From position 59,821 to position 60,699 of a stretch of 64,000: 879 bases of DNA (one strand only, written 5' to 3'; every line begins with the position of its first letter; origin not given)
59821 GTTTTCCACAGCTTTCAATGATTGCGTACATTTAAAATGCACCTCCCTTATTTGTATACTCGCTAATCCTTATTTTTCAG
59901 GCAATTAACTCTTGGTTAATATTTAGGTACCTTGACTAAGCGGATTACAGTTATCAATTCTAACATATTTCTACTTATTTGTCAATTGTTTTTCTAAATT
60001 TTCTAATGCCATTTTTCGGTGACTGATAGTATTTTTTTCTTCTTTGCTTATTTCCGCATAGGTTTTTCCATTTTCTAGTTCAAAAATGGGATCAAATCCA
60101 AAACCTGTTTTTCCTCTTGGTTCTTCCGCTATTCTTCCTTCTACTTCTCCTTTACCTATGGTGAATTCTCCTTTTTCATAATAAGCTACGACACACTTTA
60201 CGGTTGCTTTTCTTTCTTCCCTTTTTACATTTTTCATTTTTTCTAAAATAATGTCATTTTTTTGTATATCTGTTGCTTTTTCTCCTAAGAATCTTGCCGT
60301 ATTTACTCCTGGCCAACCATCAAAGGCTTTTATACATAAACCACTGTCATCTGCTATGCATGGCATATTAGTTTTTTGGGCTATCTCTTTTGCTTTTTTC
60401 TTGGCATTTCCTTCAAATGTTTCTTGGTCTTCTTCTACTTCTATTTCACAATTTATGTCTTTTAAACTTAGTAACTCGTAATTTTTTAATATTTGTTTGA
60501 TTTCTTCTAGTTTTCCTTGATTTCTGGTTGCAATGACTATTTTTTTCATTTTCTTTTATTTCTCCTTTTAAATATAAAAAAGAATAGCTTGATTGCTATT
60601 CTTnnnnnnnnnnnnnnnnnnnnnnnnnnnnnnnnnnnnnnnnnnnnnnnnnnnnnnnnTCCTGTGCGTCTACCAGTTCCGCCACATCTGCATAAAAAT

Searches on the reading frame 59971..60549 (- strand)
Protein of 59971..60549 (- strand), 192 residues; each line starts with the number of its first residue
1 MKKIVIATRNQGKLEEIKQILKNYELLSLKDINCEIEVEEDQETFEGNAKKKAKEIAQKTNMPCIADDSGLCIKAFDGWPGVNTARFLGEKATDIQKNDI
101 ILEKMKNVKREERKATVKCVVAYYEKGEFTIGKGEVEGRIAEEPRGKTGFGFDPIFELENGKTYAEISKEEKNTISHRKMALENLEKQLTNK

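Call 87: find_encoding_contigs(protein=window:59971-60549:-, flank=10000, max_places=4)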
Protein window:59971-60549:- (192 aa): 14 contigs read that carry it; 4 places shown.
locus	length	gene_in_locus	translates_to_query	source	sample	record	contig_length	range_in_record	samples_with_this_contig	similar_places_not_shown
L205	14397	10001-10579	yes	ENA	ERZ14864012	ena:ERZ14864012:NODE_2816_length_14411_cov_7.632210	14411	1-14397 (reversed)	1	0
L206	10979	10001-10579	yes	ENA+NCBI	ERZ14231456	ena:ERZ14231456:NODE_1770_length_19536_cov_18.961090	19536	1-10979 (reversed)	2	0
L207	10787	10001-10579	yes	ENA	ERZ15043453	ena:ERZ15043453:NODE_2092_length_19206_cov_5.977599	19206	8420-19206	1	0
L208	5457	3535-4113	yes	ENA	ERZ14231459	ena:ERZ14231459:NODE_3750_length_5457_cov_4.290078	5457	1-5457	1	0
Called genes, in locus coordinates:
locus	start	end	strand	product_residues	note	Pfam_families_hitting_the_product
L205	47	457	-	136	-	PF13279:4HBT_2, PF03061:4HBT (weak)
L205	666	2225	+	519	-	PF02811:PHP, PF07733:DNA_pol3_alpha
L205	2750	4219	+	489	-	PF14579:HHH_6, PF01336:tRNA_anti-codon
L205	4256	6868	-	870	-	PF00690:Cation_ATPase_N, PF00122:E1-E2_ATPase, PF00702:Hydrolase, PF13246:Cation_ATPase, PF00689:Cation_ATPase_C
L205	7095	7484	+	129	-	PF01931:NTPase_I-T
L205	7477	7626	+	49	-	PF01931:NTPase_I-T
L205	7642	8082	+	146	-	PF00293:NUDIX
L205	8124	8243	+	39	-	-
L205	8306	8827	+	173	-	PF00692:dUTPase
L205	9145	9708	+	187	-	PF02559:CarD_TRCF_RID, PF21095:CarD_C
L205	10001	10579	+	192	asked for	PF01725:Ham1p_like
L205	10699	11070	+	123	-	PF00829:Ribosomal_L21p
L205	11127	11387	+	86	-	PF01016:Ribosomal_L27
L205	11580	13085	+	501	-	PF00478:IMPDH, PF00571:CBS (faint), PF01070:FMN_dh (weak)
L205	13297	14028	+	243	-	-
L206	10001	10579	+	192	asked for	PF01725:Ham1p_like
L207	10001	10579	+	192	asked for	PF01725:Ham1p_like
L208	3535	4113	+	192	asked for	PF01725:Ham1p_like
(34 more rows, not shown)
